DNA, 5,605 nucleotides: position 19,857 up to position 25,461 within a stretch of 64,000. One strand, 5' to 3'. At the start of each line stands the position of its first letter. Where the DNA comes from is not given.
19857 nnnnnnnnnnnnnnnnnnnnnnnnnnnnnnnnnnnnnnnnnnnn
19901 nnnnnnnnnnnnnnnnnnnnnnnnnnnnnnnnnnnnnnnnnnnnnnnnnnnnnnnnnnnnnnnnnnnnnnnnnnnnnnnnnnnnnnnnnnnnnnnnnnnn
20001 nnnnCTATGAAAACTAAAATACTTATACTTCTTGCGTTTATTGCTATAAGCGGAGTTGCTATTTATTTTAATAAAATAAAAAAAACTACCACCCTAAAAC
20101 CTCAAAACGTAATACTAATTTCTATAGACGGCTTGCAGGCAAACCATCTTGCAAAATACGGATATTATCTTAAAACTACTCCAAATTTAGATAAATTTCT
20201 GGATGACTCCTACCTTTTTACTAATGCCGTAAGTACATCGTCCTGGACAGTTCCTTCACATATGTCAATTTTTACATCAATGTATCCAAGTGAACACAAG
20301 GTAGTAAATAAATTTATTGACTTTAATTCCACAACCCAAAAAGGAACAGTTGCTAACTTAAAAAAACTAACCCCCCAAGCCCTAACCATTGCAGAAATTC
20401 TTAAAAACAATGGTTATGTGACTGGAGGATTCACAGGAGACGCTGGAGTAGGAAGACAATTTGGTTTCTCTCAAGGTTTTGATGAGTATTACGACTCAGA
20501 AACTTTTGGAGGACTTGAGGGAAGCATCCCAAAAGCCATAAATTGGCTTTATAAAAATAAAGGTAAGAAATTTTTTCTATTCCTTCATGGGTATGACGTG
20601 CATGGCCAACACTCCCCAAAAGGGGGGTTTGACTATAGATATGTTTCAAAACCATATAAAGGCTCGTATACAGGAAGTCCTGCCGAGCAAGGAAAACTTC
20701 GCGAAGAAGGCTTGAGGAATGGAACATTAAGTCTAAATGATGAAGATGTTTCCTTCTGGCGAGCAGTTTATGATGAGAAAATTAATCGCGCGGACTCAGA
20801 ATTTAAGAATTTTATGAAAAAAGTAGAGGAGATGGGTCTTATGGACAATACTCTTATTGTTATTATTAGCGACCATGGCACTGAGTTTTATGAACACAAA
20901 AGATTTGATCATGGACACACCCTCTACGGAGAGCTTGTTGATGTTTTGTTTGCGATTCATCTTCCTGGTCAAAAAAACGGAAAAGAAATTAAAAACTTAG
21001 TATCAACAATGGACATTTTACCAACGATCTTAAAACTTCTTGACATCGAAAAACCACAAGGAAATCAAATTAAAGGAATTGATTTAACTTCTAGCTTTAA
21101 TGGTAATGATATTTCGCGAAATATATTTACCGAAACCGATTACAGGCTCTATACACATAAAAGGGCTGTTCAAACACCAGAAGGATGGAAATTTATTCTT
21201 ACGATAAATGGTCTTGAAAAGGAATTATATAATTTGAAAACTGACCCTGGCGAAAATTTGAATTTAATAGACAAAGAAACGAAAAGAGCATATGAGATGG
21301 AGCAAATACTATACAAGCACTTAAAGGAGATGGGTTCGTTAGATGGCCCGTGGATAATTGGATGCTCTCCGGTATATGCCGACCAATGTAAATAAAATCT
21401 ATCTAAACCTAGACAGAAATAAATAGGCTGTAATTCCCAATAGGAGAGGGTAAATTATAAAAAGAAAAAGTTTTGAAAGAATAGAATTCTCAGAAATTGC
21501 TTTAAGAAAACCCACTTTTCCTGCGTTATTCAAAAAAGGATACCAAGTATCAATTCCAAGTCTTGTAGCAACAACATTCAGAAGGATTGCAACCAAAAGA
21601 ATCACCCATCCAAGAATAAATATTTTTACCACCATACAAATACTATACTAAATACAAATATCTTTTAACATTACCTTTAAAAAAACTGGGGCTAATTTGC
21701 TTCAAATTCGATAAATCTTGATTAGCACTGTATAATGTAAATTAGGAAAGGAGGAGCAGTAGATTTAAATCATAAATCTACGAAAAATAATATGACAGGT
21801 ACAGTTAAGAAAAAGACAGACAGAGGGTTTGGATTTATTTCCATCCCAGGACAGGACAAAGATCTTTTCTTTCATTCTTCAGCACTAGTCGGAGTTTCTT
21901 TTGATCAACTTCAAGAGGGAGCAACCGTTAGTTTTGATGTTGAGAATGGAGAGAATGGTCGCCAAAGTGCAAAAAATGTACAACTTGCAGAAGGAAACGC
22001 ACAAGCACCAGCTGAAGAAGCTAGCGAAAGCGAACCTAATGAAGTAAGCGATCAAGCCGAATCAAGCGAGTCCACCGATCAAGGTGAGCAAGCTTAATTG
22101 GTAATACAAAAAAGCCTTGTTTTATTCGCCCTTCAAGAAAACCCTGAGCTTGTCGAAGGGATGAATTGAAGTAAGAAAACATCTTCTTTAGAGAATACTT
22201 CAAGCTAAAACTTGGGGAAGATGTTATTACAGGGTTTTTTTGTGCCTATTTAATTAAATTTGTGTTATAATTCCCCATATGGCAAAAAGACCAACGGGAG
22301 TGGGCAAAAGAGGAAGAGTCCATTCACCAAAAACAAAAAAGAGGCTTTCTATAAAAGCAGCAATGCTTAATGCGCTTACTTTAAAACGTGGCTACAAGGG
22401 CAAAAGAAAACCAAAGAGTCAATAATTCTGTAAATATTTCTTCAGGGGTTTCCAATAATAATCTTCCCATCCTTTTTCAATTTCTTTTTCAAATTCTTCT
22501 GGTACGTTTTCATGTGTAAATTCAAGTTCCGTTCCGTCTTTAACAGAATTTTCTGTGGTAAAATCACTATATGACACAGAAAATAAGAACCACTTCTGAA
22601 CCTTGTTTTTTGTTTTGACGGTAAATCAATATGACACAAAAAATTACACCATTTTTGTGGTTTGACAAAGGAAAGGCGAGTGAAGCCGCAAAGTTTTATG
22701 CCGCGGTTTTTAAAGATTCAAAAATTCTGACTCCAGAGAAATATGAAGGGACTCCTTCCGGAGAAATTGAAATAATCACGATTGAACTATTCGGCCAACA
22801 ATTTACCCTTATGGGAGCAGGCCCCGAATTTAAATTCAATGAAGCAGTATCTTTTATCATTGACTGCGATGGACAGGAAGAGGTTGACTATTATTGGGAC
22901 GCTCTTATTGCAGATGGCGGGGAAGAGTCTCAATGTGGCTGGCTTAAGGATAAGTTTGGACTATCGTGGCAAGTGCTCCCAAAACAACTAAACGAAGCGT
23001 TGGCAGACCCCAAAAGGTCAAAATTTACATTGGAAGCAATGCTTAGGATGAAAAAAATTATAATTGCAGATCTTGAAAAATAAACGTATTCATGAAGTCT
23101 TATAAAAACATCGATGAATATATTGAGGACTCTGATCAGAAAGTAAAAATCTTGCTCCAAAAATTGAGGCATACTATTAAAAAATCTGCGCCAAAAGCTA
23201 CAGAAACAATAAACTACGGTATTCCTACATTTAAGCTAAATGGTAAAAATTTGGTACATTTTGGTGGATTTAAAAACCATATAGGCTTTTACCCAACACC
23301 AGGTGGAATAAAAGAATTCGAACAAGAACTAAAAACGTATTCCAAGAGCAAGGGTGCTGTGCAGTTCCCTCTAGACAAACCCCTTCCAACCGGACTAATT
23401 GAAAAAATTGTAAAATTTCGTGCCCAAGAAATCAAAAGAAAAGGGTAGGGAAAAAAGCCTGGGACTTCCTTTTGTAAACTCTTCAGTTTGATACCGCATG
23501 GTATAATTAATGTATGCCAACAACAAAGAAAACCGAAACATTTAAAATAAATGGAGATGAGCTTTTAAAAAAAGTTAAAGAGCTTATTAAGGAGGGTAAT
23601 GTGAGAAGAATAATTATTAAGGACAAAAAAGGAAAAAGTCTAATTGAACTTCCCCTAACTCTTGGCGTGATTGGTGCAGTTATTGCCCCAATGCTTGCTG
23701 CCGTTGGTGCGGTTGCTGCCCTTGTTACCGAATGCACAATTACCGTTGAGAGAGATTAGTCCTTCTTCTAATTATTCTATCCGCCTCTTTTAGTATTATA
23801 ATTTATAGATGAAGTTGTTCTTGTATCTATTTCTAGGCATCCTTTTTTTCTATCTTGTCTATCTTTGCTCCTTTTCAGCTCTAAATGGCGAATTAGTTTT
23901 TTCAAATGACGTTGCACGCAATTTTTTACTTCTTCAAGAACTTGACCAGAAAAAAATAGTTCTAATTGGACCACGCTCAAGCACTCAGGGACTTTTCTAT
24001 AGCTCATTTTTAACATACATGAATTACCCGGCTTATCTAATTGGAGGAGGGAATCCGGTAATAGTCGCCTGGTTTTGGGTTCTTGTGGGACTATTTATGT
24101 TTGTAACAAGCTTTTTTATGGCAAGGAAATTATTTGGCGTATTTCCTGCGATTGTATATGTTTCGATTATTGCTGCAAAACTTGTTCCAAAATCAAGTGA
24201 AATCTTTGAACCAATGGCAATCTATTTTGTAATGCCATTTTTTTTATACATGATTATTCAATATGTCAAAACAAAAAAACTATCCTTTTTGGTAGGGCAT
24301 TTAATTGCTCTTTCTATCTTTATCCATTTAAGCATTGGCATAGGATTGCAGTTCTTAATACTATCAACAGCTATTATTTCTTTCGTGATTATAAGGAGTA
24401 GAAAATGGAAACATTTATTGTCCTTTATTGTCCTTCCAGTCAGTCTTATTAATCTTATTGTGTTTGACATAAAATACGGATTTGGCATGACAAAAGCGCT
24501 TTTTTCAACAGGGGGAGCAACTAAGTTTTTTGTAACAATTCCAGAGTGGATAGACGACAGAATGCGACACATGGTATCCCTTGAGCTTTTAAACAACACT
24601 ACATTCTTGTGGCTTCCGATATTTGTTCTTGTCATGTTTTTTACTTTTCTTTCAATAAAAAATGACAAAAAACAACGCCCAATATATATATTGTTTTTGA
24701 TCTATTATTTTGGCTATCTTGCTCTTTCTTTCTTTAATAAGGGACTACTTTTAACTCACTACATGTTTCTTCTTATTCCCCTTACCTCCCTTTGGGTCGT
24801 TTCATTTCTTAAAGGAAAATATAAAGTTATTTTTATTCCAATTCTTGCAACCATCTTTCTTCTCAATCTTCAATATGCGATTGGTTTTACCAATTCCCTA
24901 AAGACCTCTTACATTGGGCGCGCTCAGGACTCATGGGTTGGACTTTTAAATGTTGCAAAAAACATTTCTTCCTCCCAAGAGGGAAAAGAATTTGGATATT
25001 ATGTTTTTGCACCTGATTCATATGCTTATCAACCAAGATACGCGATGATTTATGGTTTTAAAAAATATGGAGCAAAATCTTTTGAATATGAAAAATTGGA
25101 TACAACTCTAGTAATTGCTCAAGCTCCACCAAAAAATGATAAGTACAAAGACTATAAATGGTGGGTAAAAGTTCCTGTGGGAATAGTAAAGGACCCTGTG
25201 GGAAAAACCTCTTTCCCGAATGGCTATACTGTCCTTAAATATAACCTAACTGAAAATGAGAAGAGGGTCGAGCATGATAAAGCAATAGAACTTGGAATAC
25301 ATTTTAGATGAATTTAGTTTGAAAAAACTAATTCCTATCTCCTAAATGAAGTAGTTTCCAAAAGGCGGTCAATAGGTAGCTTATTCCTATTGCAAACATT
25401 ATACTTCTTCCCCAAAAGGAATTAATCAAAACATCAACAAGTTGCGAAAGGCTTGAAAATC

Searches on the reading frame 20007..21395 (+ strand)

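Call 12: search_protein_families(library=pfam, proteins=[window:20007-21395:+])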
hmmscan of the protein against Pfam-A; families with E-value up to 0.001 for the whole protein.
window:20007-21395:+ (462 aa): 4 families
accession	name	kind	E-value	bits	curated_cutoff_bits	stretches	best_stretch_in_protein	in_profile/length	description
PF00884.28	Sulfatase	-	8e-39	134.2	25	1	33-347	1-301/301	Sulfatase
PF01663.27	Phosphodiest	-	2.9e-16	60.4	23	1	35-298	1-227/342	Type I phosphodiesterase / nucleotide pyrophosphatase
PF16347.10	SGSH_C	-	3.1e-09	37.6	29.3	1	296-441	2-150/154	N-sulphoglucosamine sulphohydrolase, C-terminal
PF02995.22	DUF229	-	9.3e-09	34.9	25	1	259-304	310-355/496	Protein of unknown function (DUF229)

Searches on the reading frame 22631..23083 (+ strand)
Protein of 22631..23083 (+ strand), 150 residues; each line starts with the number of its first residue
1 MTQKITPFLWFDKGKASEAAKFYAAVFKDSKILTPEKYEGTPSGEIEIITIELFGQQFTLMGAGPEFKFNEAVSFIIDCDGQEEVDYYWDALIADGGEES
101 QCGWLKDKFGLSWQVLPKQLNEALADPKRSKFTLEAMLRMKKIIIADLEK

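Call 12: search_protein_families(library=pfam, proteins=[window:22631-23083:+])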
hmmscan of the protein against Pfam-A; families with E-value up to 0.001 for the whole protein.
window:22631-23083:+ (150 aa): 1 family
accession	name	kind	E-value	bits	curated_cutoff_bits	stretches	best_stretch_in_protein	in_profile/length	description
PF06983.19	3-dmu-9_3-mt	-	5e-41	140.3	24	1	3-115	1-115/116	3-demethylubiquinone-9 3-methyltransferase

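Call 39: find_encoding_contigs(protein=window:22631-23083:+, flank=3000, max_places=10)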
Protein window:22631-23083:+ (150 aa): 1 contig read that carries it; 1 place shown.
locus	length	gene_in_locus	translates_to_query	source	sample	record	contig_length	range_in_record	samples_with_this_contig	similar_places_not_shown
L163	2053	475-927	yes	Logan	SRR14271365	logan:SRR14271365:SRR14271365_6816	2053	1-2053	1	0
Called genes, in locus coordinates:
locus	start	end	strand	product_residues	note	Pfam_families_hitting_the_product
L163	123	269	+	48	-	-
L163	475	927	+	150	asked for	PF06983:3-dmu-9_3-mt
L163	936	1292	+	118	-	PF08818:DUF1801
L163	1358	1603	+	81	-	PF14242:DUF4342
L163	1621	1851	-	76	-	-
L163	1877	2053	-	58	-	?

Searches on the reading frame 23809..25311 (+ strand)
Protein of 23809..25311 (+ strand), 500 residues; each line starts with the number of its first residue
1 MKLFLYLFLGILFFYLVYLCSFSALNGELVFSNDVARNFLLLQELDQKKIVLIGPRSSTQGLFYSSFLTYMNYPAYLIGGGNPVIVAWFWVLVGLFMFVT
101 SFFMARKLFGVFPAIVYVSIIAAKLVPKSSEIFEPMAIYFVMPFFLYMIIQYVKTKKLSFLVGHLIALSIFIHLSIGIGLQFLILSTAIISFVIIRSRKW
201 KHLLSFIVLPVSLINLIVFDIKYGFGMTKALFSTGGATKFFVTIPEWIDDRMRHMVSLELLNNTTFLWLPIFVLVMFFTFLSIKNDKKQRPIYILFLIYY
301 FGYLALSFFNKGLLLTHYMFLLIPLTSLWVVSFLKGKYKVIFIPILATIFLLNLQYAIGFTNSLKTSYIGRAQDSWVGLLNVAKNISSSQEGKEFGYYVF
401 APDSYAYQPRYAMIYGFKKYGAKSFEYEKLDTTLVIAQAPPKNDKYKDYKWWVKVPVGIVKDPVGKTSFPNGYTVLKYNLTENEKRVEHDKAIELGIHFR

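Call 12: search_protein_families(library=pfam, proteins=[window:23809-25311:+])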
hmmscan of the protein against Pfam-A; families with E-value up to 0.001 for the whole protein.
window:23809-25311:+ (500 aa): 1 family
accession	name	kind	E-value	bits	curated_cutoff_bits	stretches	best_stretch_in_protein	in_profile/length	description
PF11992.13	TgpA_N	-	0.00011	21.8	30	1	165-326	8-137/333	TgpA N-terminal domain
